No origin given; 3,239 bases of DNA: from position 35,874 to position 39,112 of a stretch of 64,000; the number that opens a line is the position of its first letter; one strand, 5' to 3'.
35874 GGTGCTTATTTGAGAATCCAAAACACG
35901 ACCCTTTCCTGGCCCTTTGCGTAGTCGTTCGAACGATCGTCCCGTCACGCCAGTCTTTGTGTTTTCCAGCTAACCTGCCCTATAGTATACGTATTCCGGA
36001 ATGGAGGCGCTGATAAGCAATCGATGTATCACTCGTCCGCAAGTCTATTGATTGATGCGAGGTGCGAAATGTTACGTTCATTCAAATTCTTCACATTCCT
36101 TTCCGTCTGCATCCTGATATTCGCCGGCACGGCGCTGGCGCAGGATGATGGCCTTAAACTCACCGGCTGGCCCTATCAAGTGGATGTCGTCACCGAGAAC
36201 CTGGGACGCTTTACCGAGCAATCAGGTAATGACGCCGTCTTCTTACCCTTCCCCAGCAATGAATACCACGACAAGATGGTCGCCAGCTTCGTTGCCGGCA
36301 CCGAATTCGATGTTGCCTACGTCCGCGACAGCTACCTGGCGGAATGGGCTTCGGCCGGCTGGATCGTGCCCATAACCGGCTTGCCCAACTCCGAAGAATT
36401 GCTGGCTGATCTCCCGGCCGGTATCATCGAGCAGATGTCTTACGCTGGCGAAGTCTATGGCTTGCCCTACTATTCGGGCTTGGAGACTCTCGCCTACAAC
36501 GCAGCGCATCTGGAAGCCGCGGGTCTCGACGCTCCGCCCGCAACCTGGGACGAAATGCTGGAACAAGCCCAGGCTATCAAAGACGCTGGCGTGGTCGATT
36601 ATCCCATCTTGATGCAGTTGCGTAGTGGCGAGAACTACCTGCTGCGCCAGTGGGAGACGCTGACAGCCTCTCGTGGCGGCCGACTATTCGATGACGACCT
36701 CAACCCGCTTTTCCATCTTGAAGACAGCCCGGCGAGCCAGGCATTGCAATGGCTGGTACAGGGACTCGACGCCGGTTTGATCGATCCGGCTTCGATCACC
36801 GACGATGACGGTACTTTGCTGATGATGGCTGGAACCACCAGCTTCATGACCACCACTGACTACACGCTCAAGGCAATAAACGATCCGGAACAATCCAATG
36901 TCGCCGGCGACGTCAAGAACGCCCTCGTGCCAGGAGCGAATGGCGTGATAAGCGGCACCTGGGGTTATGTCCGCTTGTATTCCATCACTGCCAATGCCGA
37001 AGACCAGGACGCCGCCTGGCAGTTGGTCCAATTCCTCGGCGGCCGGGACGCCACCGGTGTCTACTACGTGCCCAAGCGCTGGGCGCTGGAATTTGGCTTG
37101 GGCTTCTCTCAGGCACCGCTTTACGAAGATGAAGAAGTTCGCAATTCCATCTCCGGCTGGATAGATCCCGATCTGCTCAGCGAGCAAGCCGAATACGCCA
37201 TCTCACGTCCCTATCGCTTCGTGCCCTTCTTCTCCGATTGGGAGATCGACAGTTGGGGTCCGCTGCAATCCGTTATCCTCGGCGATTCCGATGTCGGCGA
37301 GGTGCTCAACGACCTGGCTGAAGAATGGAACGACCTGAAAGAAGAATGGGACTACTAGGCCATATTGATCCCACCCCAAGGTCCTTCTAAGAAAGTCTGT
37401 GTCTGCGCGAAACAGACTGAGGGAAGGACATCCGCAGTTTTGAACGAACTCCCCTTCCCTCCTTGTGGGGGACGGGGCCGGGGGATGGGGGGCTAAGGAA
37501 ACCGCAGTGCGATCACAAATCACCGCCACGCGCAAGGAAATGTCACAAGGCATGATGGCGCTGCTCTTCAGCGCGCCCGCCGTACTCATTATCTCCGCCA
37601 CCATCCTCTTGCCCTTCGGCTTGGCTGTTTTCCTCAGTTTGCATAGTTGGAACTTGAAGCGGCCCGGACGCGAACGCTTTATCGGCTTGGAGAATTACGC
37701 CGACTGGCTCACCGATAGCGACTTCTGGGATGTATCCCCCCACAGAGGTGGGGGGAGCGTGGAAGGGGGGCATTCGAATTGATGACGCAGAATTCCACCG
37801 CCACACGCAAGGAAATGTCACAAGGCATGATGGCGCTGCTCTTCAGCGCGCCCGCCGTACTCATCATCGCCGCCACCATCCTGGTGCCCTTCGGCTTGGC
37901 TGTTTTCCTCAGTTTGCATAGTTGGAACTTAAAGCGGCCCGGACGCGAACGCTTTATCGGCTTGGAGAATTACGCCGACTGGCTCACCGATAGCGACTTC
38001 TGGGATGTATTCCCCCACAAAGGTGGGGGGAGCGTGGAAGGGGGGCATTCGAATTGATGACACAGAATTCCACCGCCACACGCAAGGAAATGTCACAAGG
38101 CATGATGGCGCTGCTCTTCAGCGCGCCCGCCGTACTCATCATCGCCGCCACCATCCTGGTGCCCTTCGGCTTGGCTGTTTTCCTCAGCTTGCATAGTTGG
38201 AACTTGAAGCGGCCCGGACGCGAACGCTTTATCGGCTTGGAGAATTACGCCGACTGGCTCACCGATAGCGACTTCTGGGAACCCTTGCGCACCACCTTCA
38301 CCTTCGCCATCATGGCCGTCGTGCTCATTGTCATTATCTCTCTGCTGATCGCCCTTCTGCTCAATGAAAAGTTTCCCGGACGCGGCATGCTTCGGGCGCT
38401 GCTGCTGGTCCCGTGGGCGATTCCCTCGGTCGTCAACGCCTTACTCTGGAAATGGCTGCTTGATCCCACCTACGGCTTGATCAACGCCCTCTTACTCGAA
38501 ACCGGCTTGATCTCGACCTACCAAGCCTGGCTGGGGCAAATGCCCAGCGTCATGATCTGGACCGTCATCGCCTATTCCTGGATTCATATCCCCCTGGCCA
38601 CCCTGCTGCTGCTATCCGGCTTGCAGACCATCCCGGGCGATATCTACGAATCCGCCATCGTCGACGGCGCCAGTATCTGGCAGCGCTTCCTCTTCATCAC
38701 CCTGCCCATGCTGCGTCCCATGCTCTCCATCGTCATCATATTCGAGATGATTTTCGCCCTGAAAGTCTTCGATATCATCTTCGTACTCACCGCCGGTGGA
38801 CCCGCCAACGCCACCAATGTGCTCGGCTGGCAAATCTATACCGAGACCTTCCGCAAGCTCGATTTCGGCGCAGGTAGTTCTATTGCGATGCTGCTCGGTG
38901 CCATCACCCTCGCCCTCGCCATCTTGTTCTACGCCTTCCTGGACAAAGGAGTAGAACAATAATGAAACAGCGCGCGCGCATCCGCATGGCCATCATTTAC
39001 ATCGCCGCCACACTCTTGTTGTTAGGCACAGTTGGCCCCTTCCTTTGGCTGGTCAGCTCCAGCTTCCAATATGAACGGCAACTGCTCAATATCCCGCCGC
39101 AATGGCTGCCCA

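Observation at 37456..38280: Three tandem 275-bp units duplicate a G/C hairpin plus the first ~200 bp of an ABC permease gene, creating a chain of TGATG-coupled truncated ORFs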

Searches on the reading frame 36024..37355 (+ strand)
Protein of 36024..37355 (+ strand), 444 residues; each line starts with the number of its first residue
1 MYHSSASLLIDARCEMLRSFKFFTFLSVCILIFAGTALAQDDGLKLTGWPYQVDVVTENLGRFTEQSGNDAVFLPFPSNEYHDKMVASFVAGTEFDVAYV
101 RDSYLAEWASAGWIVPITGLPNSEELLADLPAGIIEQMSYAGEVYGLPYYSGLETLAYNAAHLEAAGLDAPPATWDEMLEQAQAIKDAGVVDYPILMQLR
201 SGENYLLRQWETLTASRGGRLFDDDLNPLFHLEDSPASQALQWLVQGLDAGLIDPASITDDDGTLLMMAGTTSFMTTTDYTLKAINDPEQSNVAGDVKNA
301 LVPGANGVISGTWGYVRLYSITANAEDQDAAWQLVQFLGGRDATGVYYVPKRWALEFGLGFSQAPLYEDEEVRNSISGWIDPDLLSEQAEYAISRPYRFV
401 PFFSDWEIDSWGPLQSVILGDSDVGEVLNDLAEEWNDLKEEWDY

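Call 40: search_protein_families(library=pfam, proteins=[window:36024-37355:+], max_evalue=0.01)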
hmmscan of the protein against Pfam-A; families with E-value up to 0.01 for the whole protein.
window:36024-37355:+ (444 aa): 2 families
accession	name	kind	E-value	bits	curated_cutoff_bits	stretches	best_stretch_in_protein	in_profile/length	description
PF01547.30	SBP_bac_1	-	5.7e-27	95.9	26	1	58-343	12-305/307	Bacterial extracellular solute-binding protein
PF13416.11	SBP_bac_8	-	3.6e-23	83.2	27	1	62-342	5-247/279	Bacterial extracellular solute-binding protein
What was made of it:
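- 36024..37358 (+): Solute-binding protein gene of the ABC (CUT1-type sugar) transporter operon, immediately upstream of the array. Pfam SBP_bac_1 E=5.7e-27 and SBP_bac_8 E=3.6e-23 (call 40).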

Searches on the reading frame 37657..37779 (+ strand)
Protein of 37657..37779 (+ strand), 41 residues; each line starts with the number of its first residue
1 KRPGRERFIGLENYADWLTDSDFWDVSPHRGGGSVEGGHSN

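Call 20: find_homologous_proteins(query=window:37657-37779:+, max_evalue=0.001)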
Query seq(41 aa): no candidate shares three 5-residue words with the query. No homologue found.
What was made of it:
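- Tried and rejected: Protein search with a 41-aa tail query (call 20).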

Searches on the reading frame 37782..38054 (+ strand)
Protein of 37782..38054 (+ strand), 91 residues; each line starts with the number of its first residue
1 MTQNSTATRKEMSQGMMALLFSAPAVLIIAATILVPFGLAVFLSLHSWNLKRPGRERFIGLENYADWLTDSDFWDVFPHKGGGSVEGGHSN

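Call 40: search_protein_families(library=pfam, proteins=[window:37782-38054:+], max_evalue=0.01)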
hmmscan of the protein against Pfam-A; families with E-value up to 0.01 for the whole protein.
window:37782-38054:+ (91 aa): 0 families

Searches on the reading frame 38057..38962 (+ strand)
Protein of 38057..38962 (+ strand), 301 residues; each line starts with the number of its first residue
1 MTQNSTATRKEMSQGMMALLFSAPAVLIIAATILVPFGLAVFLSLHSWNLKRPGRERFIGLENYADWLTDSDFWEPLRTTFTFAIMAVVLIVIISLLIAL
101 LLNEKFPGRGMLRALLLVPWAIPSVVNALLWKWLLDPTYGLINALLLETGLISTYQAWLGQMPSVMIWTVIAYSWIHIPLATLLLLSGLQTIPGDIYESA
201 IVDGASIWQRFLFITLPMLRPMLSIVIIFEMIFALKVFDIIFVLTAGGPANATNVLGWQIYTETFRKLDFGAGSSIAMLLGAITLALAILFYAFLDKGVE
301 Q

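Call 14: find_related_loci(query=window:38057-38959:+, collection=genome_contigs, flank=3000)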
Query window:38057-38959:+ (301 aa) in genome_contigs; peptide patterns used: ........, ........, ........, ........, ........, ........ (x = any residue, [..] = any of these).
105 stretches matched a pattern; 66 encode a relative of the query (tblastn E <= 1e-3); 63 distinct loci.
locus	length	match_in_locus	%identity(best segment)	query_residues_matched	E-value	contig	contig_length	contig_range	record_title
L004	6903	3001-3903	88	1-301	3e-169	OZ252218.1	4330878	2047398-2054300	MAG: Phototrophicaceae bacterium isolate d8f7b2d0-96c0-4b0c-ac23-41a8c70a6e64 genome assembly, chromosome: 1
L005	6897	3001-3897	87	2-301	1e-164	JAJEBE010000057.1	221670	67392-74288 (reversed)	MAG: Anaerolineae bacterium isolate jk18x8bins.27 k141_568590, whole genome shotgun sequence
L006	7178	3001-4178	86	1-301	4e-164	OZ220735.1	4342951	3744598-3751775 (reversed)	MAG: Phototrophicaceae bacterium isolate 252cb3c6-93c9-4785-98a9-44529c25b936 genome assembly, chromosome: 1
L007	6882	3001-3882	92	8-301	7e-164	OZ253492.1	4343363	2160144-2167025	MAG: Phototrophicaceae bacterium isolate 568f45b0-caf7-40e1-b845-531524fd9348 genome assembly, chromosome: 1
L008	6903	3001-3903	86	1-301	7e-164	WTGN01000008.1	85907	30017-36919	MAG: Chloroflexi bacterium isolate CO36388bin_16 NODE_53_length_85907_cov_45.103178, whole genome shotgun sequence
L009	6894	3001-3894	87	4-301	5e-164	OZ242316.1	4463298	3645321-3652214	MAG: Phototrophicaceae bacterium isolate 1c5d3dbf-4c41-42bc-ba17-ce205a6abcc2 genome assembly, chromosome: 1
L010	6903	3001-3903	85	1-301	2e-163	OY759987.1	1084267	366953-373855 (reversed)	MAG: Aggregatilineales bacterium isolate 77605d95-9063-427a-b0a2-1f26f0f1d72f genome assembly, chromosome: 2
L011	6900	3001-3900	86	1-300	1e-162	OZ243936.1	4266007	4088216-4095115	MAG: Phototrophicaceae bacterium isolate 64853fda-3848-4bc4-8a8f-15ee88736876 genome assembly, chromosome: 1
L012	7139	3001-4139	85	1-301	1e-162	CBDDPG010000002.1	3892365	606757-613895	MAG: Phototrophicaceae bacterium isolate 7b5d1743-141b-463e-8bbc-2ebe81cf5a4a genome assembly, contig: contig_2, whole g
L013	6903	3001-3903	85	1-301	9e-162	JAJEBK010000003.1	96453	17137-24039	MAG: Anaerolineae bacterium isolate jk18x9bins.15 k141_218980, whole genome shotgun sequence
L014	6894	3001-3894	88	4-301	8e-161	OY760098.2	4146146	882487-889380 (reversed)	MAG: Aggregatilineales bacterium isolate 38e3f777-17bf-4c24-a9d7-54fd166e8adf genome assembly, chromosome: 1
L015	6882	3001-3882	89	8-301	6e-160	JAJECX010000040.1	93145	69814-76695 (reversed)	MAG: Anaerolineae bacterium isolate jk18xAbins.45 k141_1145073, whole genome shotgun sequence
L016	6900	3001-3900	88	3-301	6e-160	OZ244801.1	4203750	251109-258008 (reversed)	MAG: Phototrophicaceae bacterium isolate 9ab095b2-e58d-45e3-a73e-a8dbd3e9c5fd genome assembly, chromosome: 1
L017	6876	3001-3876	89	10-301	3e-159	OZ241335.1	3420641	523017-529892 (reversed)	MAG: Phototrophicaceae bacterium isolate 61b479c2-c963-43d9-95c0-5819b8be15f9 genome assembly, chromosome: 1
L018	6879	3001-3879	85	9-301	1e-158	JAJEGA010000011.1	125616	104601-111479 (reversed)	MAG: Anaerolineae bacterium isolate p16x44bins.21 k141_1614764, whole genome shotgun sequence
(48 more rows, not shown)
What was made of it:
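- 38057..38962 (+): Full-length permease gene (301 aa). Core copy 3 is 38071-38280, and unique sequence begins at 38281. Orthologues are 79-92% identical in Phototrophicaceae, Aggregatilineales, Anaerolineae and other Chloroflexota MAGs (call 14).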

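Call 38: find_encoding_contigs(protein=window:38057-38962:+, flank=3000, max_places=10)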
Protein window:38057-38962:+ (301 aa): 3 contigs read that carry it; 3 places shown.
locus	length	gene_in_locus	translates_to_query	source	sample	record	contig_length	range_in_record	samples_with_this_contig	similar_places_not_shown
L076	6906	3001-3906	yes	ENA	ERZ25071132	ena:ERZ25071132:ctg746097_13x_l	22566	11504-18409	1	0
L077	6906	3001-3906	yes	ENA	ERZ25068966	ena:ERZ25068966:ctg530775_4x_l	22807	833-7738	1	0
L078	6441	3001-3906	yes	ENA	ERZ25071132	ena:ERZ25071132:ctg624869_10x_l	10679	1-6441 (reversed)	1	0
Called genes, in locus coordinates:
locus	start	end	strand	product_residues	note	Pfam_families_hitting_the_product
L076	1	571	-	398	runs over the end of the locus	PF00072:Response_reg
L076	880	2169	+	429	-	PF01547:SBP_bac_1, PF13416:SBP_bac_8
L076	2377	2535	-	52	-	-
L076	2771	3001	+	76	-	-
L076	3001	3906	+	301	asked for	PF00528:BPD_transp_1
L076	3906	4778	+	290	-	PF00528:BPD_transp_1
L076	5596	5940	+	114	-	-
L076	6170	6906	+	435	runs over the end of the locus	PF01547:SBP_bac_1, PF13416:SBP_bac_8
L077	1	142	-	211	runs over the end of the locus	PF00072:Response_reg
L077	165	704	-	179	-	-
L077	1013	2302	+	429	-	PF01547:SBP_bac_1, PF13416:SBP_bac_8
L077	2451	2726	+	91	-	-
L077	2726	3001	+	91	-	-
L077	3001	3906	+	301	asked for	PF00528:BPD_transp_1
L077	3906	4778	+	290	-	PF00528:BPD_transp_1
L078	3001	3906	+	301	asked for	PF00528:BPD_transp_1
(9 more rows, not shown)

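Call 40: search_protein_families(library=pfam, proteins=[window:38057-38959:+], max_evalue=0.01)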
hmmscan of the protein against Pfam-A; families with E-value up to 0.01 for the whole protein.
window:38057-38959:+ (301 aa): 1 family
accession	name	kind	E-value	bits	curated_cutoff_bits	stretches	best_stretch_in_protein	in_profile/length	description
PF00528.27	BPD_transp_1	-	4.4e-13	49.8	26.4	1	92-297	2-180/184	Binding-protein-dependent transport system inner membrane component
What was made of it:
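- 38057..38962 (+): Pfam BPD_transp_1 E=4.4e-13 (call 40).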
